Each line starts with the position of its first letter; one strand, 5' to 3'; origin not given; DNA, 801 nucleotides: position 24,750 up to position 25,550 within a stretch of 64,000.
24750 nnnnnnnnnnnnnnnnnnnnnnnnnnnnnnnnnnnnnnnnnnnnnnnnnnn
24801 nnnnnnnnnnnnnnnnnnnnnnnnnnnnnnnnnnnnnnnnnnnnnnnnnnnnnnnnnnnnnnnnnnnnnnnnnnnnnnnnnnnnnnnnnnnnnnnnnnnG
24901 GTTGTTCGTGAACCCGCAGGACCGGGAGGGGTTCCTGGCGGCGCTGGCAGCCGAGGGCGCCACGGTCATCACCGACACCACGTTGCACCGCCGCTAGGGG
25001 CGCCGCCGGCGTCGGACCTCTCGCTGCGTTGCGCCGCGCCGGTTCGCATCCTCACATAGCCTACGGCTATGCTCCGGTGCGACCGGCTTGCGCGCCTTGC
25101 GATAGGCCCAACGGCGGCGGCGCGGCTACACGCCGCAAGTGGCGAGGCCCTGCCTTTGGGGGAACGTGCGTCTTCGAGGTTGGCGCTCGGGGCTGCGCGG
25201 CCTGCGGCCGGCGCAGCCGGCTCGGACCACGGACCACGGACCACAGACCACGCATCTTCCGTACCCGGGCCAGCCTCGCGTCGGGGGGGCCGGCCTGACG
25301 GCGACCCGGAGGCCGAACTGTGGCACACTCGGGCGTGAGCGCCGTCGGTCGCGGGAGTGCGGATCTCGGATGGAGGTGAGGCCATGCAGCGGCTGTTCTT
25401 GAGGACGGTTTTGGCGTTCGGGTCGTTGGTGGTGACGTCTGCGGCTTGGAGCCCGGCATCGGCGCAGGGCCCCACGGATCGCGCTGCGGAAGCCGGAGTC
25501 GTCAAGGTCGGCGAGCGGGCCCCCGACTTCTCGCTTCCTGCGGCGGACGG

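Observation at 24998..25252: Three-copy composite structured repeat that starts at stop codons and shows compensatory base changes in two stems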

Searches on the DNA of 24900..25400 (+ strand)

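Call 11: search_rna_families(source=window, start=24900, end=25400, threshold=evalue, max_evalue=10)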
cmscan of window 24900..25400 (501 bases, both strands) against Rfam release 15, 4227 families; matches with E-value up to 10: 2.
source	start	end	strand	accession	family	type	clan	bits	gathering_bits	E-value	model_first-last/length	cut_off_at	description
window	25116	25202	+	RF02935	che1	Gene; sRNA;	-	15.8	54.1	6.7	1-91/91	no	che1 RNA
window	24900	24944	+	RF03256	mir-1286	Gene; miRNA;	-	14.5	70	4.9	31-76/76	5'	mir-1286 microRNA precursor family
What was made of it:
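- On Any described RNA family (Rfam 15): Only chance-level hits (E 4.9 and 6.7) at a cut-off of E <= 10 around copy 1 (call 11).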

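Call 29: build_rna_model(alignment_id=A2, structure=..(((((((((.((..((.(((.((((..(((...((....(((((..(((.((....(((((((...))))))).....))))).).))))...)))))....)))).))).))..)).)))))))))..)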
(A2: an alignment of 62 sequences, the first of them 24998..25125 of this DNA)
Model R1 built from alignment A2 (62 sequences, 131 columns); structure: as given.
model positions 128; base pairs 42; branch points 0; effective number of sequences 0.81; information 0.59 bits per position. Calibrated on 0.2 Mb of random sequence (short: E-values are rough).
structure used (alignment columns):
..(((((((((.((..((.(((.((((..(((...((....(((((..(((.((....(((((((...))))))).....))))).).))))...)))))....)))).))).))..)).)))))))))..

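Call 30: search_with_rna_model(model_id=R1, source=window, max_evalue=10, filters=off)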
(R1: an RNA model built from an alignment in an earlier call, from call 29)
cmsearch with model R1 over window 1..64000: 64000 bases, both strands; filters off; matches with E-value up to 10: 292.
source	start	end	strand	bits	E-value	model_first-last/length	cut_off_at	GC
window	24998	25125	+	145.1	4e-27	1-128/128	no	0.74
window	50229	50355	+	143.4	8.8e-27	1-128/128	no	0.76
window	54513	54641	+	132.3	1.6e-24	1-128/128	no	0.78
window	24998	25125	-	46.6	2.7e-07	1-128/128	no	0.74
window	50229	50355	-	44.3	7.9e-07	1-128/128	no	0.76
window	54513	54641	-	42.2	2.1e-06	1-128/128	no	0.78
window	45932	45999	+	21.2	0.035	1-128/128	no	0.76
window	10325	10377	-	19.6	0.073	1-128/128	no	0.83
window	39966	40062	-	18.4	0.13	1-128/128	no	0.71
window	45932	45999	-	18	0.16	1-128/128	no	0.76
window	50972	51045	+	17.3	0.22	1-128/128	no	0.69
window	54950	55076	+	16.9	0.26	1-128/128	no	0.68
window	20486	20541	+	16.6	0.29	1-128/128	no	0.71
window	15718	15746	-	16.5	0.31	1-128/128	no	0.9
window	5045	5071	-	15.9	0.41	1-128/128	no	0.78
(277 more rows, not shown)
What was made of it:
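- Checked: A covariance model built from the family finds exactly these three in the window, at 132-145 bits (call 30).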

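Call 31: search_with_rna_model(model_id=R1, sources=[L001, L002, L003, L004, L005, L006, L007, L008, L009, L010, L011, L012, L013, L014, L015, L016, L017, L018, L019, L020, L021, L022, L024, L026, L027, L028, L029, L031, L032, L033, L034, L035, L036, L037, L038, L039, L040, L041, L042, L043, L044, L045, L046, L047, L049, L050, L051, L052, L053, L054, L055, L056, L057, L058, L059, L060, L061, L062, L063, L064, L066, L067, L068, L069, L070, L071, L072, L073, L074, L075, L076, L077, L079, L080, L081, L082, L083, L084, L085, L086, L087, L088, L089, L090, L091, L092, L093, L094, L095, L096, L097, L098, L099, L100, L101, L102, L104, L105], max_evalue=0.0001)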
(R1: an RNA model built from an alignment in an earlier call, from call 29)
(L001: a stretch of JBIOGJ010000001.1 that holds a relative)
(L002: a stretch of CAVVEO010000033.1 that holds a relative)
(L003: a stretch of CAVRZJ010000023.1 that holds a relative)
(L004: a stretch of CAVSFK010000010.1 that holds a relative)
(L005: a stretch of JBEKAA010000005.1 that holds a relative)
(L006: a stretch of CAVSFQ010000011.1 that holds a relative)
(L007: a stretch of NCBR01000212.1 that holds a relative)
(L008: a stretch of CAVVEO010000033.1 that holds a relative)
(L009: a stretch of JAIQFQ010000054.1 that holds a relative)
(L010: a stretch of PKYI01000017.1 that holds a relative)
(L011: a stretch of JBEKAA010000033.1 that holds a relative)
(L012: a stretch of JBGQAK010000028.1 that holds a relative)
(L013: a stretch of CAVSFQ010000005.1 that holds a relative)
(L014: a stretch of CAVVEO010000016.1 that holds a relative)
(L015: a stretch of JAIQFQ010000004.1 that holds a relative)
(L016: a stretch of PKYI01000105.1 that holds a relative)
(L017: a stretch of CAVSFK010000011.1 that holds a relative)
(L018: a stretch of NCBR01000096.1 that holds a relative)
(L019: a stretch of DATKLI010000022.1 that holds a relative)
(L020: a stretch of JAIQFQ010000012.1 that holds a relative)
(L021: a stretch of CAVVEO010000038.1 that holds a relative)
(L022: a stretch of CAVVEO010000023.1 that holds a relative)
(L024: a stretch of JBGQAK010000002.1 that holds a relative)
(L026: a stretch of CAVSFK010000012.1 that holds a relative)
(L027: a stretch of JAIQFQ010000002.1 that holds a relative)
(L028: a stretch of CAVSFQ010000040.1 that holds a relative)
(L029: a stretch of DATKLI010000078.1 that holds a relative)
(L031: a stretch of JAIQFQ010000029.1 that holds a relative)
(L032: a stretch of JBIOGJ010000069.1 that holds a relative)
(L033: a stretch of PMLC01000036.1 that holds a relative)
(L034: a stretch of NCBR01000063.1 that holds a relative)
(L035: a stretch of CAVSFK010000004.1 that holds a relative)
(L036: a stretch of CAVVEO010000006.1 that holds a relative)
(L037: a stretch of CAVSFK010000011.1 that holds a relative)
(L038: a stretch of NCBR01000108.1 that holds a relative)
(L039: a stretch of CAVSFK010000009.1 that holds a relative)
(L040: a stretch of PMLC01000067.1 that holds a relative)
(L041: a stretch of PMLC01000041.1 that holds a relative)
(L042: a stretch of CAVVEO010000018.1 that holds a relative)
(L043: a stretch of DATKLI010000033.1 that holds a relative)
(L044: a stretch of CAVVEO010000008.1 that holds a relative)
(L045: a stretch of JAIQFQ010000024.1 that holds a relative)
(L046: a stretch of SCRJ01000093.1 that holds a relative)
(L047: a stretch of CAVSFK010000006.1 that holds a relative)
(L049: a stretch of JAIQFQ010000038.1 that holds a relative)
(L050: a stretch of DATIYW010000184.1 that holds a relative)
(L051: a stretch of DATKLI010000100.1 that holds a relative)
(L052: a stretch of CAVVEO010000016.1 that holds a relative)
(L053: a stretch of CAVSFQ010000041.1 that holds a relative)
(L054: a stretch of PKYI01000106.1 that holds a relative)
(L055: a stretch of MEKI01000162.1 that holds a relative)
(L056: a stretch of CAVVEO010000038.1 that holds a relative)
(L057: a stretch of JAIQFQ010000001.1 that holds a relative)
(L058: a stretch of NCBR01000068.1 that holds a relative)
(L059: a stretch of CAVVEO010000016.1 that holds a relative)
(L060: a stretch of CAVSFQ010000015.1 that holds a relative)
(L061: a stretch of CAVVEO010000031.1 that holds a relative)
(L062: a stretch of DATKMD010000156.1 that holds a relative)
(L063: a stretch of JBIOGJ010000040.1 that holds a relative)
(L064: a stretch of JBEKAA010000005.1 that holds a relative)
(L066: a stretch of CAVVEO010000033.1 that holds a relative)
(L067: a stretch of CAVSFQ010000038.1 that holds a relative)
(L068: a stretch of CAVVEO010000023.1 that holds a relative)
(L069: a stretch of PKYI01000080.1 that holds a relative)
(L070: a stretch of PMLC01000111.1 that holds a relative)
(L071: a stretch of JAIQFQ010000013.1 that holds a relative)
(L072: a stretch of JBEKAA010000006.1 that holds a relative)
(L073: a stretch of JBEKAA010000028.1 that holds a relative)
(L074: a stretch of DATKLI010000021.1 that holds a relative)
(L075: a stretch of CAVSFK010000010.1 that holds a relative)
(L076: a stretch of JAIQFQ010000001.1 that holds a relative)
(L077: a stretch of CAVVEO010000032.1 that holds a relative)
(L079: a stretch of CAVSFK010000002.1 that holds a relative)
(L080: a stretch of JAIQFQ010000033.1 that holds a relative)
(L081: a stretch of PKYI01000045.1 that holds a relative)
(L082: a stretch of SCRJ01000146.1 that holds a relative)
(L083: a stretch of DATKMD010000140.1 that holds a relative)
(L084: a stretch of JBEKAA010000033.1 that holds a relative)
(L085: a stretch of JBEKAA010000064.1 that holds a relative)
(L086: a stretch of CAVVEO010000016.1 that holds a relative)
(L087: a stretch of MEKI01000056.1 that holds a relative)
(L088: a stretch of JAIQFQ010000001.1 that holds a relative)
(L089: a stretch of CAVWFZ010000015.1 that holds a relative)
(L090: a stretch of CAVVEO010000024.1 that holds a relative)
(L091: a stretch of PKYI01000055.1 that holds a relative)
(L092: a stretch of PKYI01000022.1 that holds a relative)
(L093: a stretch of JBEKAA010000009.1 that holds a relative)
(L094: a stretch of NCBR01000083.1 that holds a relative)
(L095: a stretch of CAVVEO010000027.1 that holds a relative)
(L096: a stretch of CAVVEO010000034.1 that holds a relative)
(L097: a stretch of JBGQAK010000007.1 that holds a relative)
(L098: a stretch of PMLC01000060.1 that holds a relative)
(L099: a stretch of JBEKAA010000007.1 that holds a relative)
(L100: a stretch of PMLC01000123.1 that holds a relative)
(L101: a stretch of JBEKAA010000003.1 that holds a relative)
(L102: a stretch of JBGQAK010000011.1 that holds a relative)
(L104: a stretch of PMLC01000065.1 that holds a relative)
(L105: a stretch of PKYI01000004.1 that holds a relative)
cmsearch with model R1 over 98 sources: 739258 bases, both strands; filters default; matches with E-value up to 0.0001: 161.
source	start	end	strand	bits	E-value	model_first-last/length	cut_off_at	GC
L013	5295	5422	+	147.5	1.5e-26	1-128/128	no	0.73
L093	7569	7696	-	145.6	3.7e-26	1-128/128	no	0.75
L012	4395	4522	+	143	1.2e-25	1-128/128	no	0.75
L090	15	141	-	142.8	1.4e-25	1-128/128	no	0.75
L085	4962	5089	-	141.7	2.3e-25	1-128/128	no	0.78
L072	3746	3872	-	141.5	2.4e-25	1-128/128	no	0.75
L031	915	1042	+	141.4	2.6e-25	1-128/128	no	0.77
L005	4551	4677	+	141.3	2.8e-25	1-128/128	no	0.76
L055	269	395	+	140.7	3.5e-25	1-128/128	no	0.72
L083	2981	3108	+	140.7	3.6e-25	1-128/128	no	0.73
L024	6202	6329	+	140.1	4.7e-25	1-128/128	no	0.77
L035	190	317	+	139.7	5.7e-25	1-128/128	no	0.78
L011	5892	6018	-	139.6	6e-25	1-128/128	no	0.75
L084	6041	6168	-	139.4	6.5e-25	1-128/128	no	0.77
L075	6935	7062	+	139.3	6.7e-25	1-128/128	no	0.78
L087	7685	7812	-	139.3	6.8e-25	1-128/128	no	0.76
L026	4198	4325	-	139.1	7.5e-25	1-128/128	no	0.77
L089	7522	7648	-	139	8e-25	1-128/128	no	0.74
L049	6685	6812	-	138.7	9.1e-25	1-128/128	no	0.75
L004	3816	3943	+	137.7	1.5e-24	1-128/128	no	0.77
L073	5207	5333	+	137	1.9e-24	1-128/128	no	0.72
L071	2412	2539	+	136.9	2.1e-24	1-128/128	no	0.77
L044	1164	1290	+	136.8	2.1e-24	1-128/128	no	0.74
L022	2423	2551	-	136.3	2.8e-24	1-128/128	no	0.75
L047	984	1111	+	136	3.2e-24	1-128/128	no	0.73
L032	3144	3271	-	135.9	3.3e-24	1-128/128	no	0.77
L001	773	900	+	135.9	3.4e-24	1-128/128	no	0.77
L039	5319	5445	-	135.8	3.6e-24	1-128/128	no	0.73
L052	4034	4160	-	135.7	3.6e-24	1-128/128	no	0.75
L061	6520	6646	+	135.7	3.6e-24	1-128/128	no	0.75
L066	271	397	+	135.7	3.6e-24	1-128/128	no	0.75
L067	1221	1347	+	135.7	3.6e-24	1-128/128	no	0.75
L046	1593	1721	+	135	4.9e-24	1-128/128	no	0.77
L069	3482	3610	+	135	4.9e-24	1-128/128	no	0.77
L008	2897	3025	-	134.9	5.3e-24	1-128/128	no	0.77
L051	813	939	-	134.4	6.5e-24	1-128/128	no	0.73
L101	1881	2007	-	134.4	6.5e-24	1-128/128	no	0.72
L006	7171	7299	+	134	8e-24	1-128/128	no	0.77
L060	3518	3646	+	134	8e-24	1-128/128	no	0.77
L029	1930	2057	+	133.9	8.5e-24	1-128/128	no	0.73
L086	3222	3351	+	133.8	8.8e-24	1-128/128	no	0.75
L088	3061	3187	-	133.7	9.2e-24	1-128/128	no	0.75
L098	3478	3604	+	133.3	1.1e-23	1-128/128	no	0.76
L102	3953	4080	+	133.3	1.1e-23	1-128/128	no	0.77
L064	7036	7162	+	133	1.3e-23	1-128/128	no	0.78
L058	405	533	+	132.3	1.8e-23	1-128/128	no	0.78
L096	6545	6673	+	132.3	1.8e-23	1-128/128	no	0.78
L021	7869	7998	-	132.2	1.9e-23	1-128/128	no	0.76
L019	6186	6312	+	132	2e-23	1-128/128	no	0.76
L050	2696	2822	-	131.7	2.4e-23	1-128/128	no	0.77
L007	2202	2328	-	131.5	2.5e-23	1-128/128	no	0.75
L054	1723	1851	+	131.3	2.8e-23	1-128/128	no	0.76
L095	914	1043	-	131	3.2e-23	1-128/128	no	0.76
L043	2238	2364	-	131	3.3e-23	1-128/128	no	0.75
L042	2531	2659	+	130.6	3.9e-23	1-128/128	no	0.77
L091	6958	7086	-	130.5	4.1e-23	1-128/128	no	0.78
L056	2997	3125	-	130.1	5e-23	1-128/128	no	0.77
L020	2036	2162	-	130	5e-23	1-128/128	no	0.76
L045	2558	2684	-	129.6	6.2e-23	1-128/128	no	0.74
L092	4540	4668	+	129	8.1e-23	1-128/128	no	0.78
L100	7276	7404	-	128.8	8.7e-23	1-128/128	no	0.76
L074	145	271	-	128.5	1e-22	1-128/128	no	0.77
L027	2400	2527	+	126.3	2.9e-22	1-128/128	no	0.77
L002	4355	4483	+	126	3.2e-22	1-128/128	no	0.77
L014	5647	5775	-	125.5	4e-22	1-128/128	no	0.79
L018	2787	2915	-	124.7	5.9e-22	1-128/128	no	0.78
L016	3349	3477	-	124.5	6.5e-22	1-128/128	no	0.74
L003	6687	6812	+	124.4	6.8e-22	1-128/128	no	0.74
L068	6767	6895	-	124.4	6.9e-22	1-128/128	no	0.78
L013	832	961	+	122.7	1.5e-21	1-128/128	no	0.77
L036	7885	8000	-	116.5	2.7e-20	13-128/128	5'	0.77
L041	4910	5036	-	112.7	1.6e-19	1-128/128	no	0.72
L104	4357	4482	-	109.3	7.5e-19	1-128/128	no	0.71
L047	5187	5314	-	109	8.5e-19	1-128/128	no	0.73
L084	533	659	-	108.7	1e-18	1-128/128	no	0.73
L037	6184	6313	-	108.4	1.1e-18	1-128/128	no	0.74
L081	4798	4919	-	106.4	2.9e-18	1-128/128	no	0.76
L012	4635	4761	-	103.8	9.6e-18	1-128/128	no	0.73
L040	4387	4514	+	98.3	1.3e-16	1-128/128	no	0.69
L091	4741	4868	+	95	5.7e-16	1-128/128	no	0.73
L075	865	992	+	92.5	1.8e-15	1-128/128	no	0.72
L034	574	701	-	88.7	1.1e-14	1-128/128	no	0.74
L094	1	90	+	82.7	1.7e-13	40-128/128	5'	0.74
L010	364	482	-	82.5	1.8e-13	1-128/128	no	0.71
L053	5259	5385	+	80.4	5e-13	1-128/128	no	0.79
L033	7579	7707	-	77.8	1.7e-12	1-128/128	no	0.72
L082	135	265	+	76.3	3.4e-12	1-128/128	no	0.77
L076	5554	5675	-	76.1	3.7e-12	1-128/128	no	0.76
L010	4904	5034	-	75.3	5.2e-12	1-128/128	no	0.76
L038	6137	6264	+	74.5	7.5e-12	1-128/128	no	0.79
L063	1579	1706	+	72.7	1.7e-11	1-128/128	no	0.75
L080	3183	3305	-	72.3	2.1e-11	1-128/128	no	0.72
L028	1531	1660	-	71.6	2.9e-11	1-128/128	no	0.76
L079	3280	3403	-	70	6.2e-11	1-128/128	no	0.77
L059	2154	2280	-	67.9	1.7e-10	1-128/128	no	0.76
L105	2783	2913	-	66.3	3.4e-10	1-128/128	no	0.79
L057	6307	6430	-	64.9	6.6e-10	1-128/128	no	0.77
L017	4294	4390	-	64.7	7.1e-10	16-114/128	no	0.75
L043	1427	1554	+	63.3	1.3e-09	1-128/128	no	0.72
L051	546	669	-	63.3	1.4e-09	1-128/128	no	0.73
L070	1798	1923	+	63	1.5e-09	1-128/128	no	0.76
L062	1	69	+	61.9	2.6e-09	60-128/128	5'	0.78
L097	3909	4037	-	58.7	1.2e-08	1-128/128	no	0.77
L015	3128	3258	+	57.6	2e-08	1-128/128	no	0.74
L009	3239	3364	+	54.6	7.8e-08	1-128/128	no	0.74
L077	1691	1818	-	52.9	1.7e-07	1-128/128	no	0.8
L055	269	395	-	52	2.5e-07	1-128/128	no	0.72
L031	915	1042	-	50.2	6e-07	1-128/128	no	0.77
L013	5295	5422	-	48.5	1.3e-06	1-128/128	no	0.73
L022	2423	2551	+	48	1.6e-06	1-128/128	no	0.75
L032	3144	3271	+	47.5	2.1e-06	1-128/128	no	0.77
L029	1930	2057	-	47.3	2.3e-06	1-128/128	no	0.73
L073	5207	5333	-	46.4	3.4e-06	1-128/128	no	0.72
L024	6202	6329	-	45.6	5e-06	1-128/128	no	0.77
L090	15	141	+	45.6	5.1e-06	1-128/128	no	0.75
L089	7522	7648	+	45.2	6e-06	1-128/128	no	0.74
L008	2897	3025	+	45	6.6e-06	1-128/128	no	0.77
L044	1164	1290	-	44.2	9.6e-06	1-128/128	no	0.74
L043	2238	2364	+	44.2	9.7e-06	1-128/128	no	0.75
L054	1723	1851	-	44.1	1e-05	1-128/128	no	0.76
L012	4395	4522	-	43.8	1.1e-05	1-128/128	no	0.75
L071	2412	2539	-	43.8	1.2e-05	1-128/128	no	0.77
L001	773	900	-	43.4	1.4e-05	1-128/128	no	0.77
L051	813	939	+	43.3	1.4e-05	1-128/128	no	0.73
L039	5319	5445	+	43.2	1.5e-05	1-128/128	no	0.73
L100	7276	7404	+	43.1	1.6e-05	1-128/128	no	0.76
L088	3061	3187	+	43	1.6e-05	1-128/128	no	0.75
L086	3222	3351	-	43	1.7e-05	1-128/128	no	0.75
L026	4198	4325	+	42.8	1.8e-05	1-128/128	no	0.77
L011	5892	6018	+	42.8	1.8e-05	1-128/128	no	0.75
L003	6687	6812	-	42.6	2e-05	1-128/128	no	0.74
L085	4962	5089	+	42.5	2.1e-05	1-128/128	no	0.78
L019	6186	6312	-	42.5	2.1e-05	1-128/128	no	0.76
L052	4034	4160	+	42.4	2.2e-05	1-128/128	no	0.75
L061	6520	6646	-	42.4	2.2e-05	1-128/128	no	0.75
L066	271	397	-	42.4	2.2e-05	1-128/128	no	0.75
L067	1221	1347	-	42.4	2.2e-05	1-128/128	no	0.75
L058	405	533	-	42.2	2.4e-05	1-128/128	no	0.78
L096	6545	6673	-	42.2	2.4e-05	1-128/128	no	0.78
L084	6041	6168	+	42.1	2.5e-05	1-128/128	no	0.77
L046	1593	1721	-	41.8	2.9e-05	1-128/128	no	0.77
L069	3482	3610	-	41.8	2.9e-05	1-128/128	no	0.77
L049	6685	6812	+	41.8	2.9e-05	1-128/128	no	0.75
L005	4551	4677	-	41.6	3.2e-05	1-128/128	no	0.76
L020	2036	2162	+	41.4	3.4e-05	1-128/128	no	0.76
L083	2981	3108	-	41.4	3.5e-05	1-128/128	no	0.73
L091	6958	7086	+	41.2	3.9e-05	1-128/128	no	0.78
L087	7685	7812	+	41.2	3.9e-05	1-128/128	no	0.76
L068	6767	6895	+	41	4.1e-05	1-128/128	no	0.78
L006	7171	7299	-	40.8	4.6e-05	1-128/128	no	0.77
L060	3518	3646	-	40.8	4.6e-05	1-128/128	no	0.77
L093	7569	7696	+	40.7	4.8e-05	1-128/128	no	0.75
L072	3746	3872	+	40.7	4.8e-05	1-128/128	no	0.75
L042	2531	2659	-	40.5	5.3e-05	1-128/128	no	0.77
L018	2787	2915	+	40.4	5.4e-05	1-128/128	no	0.78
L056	2997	3125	+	40.4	5.5e-05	1-128/128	no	0.77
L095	914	1043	+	40.3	5.8e-05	1-128/128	no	0.76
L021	7869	7998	+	40.3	6e-05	1-128/128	no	0.76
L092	4540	4668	-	39.4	8.8e-05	1-128/128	no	0.78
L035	190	317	-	39.4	8.9e-05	1-128/128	no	0.78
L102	3953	4080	-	39.3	9.5e-05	1-128/128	no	0.77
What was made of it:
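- The covariance model finds about 105 copies plus the 3 in the window (calls 30, 31). Identical paralogs occur within one genome (call 31).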

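Call 56: search_dna_similar(query=window:24998-25252:+, collection=plasmids, mode=distant, max_evalue=0.001, max_rows=10)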
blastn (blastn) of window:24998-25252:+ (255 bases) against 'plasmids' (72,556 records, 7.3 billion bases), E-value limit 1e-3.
No match.

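Call 57: search_dna_similar(query=window:24998-25252:+, collection=phages, mode=distant, max_evalue=0.001, max_rows=10)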
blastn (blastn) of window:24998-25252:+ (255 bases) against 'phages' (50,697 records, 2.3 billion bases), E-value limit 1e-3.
No match.
